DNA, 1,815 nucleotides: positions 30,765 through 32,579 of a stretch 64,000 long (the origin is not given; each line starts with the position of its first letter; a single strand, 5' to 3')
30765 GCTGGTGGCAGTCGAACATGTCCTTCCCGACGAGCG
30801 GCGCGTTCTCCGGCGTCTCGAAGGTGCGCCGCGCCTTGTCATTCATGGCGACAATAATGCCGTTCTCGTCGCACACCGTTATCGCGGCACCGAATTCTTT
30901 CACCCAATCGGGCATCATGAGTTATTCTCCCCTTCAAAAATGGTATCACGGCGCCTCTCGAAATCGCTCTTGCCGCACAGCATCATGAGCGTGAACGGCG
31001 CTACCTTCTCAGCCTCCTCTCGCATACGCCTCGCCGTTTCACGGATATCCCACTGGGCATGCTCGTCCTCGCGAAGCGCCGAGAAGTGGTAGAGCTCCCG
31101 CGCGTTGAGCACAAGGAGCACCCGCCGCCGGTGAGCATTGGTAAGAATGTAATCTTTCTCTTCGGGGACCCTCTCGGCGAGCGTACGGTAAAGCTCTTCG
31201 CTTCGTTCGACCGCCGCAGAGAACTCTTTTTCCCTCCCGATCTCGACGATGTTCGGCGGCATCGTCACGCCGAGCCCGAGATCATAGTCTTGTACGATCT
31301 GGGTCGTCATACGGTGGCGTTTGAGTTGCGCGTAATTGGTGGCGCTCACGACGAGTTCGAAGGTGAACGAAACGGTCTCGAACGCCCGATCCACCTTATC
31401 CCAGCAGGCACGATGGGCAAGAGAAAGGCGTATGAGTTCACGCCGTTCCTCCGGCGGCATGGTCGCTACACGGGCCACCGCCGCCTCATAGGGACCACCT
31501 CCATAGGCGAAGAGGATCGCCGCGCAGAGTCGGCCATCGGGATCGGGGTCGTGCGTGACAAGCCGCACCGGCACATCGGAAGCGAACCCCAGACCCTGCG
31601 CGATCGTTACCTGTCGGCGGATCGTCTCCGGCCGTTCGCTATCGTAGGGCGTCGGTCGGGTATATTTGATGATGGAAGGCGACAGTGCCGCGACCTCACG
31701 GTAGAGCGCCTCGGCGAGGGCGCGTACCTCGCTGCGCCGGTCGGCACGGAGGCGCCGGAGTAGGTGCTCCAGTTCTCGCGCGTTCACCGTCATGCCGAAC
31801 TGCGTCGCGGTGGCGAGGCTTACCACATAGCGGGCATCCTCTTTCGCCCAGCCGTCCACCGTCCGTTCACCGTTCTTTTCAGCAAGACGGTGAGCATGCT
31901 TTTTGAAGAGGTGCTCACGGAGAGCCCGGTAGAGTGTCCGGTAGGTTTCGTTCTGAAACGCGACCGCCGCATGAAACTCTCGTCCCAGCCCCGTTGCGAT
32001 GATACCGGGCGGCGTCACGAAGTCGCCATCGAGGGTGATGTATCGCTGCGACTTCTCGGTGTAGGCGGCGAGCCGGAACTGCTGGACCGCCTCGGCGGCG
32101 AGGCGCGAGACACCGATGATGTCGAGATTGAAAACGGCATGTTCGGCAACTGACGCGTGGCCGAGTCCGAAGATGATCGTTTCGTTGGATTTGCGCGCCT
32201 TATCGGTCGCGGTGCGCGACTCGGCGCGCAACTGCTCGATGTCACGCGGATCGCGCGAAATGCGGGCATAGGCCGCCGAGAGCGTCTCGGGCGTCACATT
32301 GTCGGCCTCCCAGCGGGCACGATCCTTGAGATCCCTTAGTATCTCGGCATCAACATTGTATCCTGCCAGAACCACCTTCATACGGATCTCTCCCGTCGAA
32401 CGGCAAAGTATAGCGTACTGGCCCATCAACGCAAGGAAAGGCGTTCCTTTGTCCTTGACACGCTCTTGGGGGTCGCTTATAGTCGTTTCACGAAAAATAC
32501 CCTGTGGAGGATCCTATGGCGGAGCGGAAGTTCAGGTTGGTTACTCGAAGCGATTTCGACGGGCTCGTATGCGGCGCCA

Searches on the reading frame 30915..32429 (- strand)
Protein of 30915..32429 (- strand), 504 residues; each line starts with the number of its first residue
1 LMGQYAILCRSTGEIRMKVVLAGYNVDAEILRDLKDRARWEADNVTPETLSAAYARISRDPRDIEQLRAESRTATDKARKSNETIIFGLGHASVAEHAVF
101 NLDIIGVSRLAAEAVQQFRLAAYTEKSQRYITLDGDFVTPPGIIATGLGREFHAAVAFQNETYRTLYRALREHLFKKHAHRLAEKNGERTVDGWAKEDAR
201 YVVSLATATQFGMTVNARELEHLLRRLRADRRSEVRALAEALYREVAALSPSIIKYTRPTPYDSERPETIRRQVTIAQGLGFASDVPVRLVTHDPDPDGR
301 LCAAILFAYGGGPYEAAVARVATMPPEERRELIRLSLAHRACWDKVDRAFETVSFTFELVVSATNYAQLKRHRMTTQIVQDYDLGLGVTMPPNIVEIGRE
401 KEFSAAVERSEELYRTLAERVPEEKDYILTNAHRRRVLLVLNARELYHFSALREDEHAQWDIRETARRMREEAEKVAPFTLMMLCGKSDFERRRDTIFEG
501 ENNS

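Call 83: search_protein_families(library=pfam, proteins=[window:30915-32429:-], max_evalue=0.05)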
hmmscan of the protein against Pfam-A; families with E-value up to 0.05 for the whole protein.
window:30915-32429:- (504 aa): 2 families
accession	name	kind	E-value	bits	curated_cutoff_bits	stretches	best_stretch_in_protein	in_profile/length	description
PF02511.20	Thy1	-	1.8e-66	224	24.8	2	46-251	8-190/191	Thymidylate synthase complementing protein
PF25212.1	HVO_A0114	-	0.016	15.4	27.6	1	197-250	2-54/84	HVO_A0114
